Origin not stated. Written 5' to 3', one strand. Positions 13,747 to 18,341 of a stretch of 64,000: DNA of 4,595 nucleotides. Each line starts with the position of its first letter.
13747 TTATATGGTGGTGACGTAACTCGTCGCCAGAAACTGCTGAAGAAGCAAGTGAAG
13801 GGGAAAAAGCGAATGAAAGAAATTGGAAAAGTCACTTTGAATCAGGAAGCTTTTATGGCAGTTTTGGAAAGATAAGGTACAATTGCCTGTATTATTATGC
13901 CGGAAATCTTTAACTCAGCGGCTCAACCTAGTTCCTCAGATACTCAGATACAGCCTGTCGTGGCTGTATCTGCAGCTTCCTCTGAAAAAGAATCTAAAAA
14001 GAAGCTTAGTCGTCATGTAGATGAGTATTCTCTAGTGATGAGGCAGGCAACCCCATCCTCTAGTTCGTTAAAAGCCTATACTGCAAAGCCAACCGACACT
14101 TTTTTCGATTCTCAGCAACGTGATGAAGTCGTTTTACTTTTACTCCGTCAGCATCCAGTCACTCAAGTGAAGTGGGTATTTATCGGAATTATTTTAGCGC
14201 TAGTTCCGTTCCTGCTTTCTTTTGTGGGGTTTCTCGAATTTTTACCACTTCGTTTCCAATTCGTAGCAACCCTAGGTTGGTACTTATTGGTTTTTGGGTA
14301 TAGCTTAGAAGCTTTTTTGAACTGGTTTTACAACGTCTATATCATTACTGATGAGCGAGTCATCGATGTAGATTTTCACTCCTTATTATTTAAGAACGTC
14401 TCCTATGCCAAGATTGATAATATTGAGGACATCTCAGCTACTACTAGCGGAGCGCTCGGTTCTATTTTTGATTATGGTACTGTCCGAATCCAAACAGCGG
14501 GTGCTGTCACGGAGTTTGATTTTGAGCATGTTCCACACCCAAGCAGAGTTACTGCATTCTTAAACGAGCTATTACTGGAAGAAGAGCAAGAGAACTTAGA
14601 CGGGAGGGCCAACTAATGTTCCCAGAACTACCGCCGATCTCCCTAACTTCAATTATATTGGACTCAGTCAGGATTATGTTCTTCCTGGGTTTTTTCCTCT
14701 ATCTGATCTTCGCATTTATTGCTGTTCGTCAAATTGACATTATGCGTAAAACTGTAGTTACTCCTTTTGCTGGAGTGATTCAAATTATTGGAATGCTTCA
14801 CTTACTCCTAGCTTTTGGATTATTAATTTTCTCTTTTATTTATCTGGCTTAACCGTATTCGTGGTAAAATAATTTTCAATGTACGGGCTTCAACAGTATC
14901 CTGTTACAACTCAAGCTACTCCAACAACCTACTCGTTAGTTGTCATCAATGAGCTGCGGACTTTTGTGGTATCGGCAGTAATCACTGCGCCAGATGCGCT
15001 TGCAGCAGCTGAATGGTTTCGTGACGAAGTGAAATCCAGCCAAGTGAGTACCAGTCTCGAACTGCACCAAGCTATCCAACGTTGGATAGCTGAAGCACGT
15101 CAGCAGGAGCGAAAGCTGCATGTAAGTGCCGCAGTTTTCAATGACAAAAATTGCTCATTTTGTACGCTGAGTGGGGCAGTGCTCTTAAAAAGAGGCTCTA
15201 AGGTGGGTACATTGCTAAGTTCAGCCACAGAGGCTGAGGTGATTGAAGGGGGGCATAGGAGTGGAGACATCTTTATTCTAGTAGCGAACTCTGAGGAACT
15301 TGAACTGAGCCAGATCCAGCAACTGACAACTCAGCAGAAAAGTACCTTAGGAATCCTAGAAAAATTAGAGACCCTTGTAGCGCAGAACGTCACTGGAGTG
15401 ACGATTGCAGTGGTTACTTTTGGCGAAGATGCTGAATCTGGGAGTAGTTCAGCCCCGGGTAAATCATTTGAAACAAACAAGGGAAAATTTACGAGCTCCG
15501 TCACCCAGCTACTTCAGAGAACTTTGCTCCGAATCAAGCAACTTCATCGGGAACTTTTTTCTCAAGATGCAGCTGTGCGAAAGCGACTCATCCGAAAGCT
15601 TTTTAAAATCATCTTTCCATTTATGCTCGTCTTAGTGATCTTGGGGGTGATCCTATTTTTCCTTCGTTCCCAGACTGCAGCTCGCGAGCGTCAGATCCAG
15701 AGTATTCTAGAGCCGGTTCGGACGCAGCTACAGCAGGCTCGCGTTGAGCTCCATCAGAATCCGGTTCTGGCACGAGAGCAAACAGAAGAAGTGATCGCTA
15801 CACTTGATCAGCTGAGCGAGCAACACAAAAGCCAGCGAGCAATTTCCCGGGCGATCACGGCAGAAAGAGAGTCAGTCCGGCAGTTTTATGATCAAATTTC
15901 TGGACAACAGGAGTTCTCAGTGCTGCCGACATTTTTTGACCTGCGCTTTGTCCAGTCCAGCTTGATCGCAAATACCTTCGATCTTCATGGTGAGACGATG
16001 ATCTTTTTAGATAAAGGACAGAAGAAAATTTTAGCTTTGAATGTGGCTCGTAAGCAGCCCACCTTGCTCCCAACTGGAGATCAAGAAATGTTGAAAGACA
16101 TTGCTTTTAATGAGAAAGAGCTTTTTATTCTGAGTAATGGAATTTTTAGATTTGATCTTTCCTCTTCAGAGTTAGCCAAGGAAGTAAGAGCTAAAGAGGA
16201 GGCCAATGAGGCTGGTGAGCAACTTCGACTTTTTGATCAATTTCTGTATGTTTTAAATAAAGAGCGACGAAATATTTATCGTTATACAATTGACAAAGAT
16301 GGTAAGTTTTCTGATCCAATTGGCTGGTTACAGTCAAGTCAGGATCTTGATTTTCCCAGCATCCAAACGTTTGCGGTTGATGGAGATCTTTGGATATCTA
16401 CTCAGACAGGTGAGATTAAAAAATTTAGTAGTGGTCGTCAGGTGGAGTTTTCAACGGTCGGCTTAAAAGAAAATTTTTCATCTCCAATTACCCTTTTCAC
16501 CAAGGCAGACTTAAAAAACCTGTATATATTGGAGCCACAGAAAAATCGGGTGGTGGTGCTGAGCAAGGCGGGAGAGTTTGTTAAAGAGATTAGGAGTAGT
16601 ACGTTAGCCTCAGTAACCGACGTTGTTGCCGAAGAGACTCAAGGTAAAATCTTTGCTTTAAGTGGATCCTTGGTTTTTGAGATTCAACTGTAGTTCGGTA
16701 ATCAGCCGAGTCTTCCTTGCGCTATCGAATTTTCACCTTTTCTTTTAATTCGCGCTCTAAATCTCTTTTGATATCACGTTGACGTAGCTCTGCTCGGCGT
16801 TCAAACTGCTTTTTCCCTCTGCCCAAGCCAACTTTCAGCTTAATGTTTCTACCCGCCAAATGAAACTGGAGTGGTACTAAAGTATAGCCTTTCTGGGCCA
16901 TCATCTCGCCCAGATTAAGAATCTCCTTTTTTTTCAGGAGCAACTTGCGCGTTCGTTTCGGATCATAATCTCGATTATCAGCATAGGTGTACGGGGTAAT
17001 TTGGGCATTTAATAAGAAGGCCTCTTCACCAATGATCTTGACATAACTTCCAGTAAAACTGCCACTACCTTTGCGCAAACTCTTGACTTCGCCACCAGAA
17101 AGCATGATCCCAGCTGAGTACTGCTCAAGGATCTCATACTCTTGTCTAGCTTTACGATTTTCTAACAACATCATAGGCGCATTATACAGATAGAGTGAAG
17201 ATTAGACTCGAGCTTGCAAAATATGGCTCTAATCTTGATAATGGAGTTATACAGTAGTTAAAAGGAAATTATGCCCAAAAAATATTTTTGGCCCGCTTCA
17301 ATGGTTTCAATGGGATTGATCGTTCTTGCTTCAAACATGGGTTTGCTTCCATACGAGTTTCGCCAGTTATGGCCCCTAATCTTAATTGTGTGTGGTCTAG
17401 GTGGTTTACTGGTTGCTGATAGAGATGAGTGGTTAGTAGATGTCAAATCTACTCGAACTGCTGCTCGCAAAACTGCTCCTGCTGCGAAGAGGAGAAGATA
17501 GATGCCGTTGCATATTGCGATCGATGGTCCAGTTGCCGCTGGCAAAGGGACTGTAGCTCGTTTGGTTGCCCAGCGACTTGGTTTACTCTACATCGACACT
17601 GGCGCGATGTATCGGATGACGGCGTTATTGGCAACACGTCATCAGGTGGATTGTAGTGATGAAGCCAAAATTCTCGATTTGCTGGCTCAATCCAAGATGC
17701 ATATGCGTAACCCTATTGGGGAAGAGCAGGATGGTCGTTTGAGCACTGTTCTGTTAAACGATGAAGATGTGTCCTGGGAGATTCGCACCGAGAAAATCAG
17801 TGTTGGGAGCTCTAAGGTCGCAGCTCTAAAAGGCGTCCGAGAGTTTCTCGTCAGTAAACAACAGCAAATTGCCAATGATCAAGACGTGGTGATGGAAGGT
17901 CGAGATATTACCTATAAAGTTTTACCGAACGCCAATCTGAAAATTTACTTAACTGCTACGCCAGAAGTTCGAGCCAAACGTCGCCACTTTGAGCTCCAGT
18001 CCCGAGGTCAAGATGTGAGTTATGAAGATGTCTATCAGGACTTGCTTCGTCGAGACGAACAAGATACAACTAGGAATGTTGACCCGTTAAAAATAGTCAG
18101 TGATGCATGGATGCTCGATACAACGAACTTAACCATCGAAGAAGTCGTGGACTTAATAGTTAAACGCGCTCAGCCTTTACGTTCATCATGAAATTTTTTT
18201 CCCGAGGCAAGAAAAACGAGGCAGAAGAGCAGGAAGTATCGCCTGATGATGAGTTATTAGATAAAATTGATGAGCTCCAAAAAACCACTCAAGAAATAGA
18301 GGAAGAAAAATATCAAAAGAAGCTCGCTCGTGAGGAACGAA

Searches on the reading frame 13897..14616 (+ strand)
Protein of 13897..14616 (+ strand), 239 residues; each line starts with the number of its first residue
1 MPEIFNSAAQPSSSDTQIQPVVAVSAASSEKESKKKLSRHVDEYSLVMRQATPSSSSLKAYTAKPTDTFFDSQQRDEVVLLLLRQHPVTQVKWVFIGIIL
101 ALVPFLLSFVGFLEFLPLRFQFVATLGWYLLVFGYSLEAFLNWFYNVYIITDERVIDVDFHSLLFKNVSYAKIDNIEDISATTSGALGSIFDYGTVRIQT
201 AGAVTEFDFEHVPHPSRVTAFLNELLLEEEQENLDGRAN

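Call 25: search_protein_families(library=pfam, proteins=[window:13897-14616:+], max_evalue=0.001)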
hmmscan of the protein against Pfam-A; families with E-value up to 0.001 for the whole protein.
window:13897-14616:+ (239 aa): 1 family
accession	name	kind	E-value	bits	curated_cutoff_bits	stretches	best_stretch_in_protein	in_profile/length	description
PF03703.20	bPH_2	-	0.00063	20.4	22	0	144-220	2-76/78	Bacterial PH domain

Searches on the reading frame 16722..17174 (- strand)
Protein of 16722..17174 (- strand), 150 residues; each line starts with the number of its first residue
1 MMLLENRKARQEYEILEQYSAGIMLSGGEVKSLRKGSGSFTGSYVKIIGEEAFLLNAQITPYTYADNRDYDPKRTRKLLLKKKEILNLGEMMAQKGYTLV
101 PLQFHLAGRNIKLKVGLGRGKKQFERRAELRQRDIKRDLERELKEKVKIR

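Call 25: search_protein_families(library=pfam, proteins=[window:16722-17174:-], max_evalue=0.001)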
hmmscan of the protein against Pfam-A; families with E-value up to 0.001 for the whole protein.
window:16722-17174:- (150 aa): 1 family
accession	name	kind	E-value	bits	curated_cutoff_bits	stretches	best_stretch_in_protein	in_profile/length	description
PF01668.23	SmpB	-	1.5e-47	161.5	27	1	4-145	2-143/143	SmpB protein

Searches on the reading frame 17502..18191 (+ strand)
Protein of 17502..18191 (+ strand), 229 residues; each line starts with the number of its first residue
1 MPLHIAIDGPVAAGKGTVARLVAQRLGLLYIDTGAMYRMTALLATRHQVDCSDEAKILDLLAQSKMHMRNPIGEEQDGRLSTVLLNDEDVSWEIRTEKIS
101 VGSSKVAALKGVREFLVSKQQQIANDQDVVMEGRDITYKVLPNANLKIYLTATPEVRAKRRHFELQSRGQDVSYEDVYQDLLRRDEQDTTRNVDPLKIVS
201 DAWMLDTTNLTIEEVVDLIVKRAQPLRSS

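Call 25: search_protein_families(library=pfam, proteins=[window:17502-18191:+], max_evalue=0.001)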
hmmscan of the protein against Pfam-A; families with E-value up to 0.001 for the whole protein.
window:17502-18191:+ (229 aa): 4 families
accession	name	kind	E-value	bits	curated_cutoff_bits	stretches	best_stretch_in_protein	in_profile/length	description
PF02224.24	Cytidylate_kin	-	1.2e-72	244.5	26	1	5-223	1-209/211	Cytidylate kinase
PF13189.12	Cytidylate_kin2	-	6.3e-08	33.4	28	1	4-186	1-148/176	Cytidylate kinase-like family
PF13238.12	AAA_18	-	6.3e-05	23.9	29.4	0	5-161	1-108/128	AAA domain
PF13207.12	AAA_17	-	0.0001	23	27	0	9-41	2-34/136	AAA domain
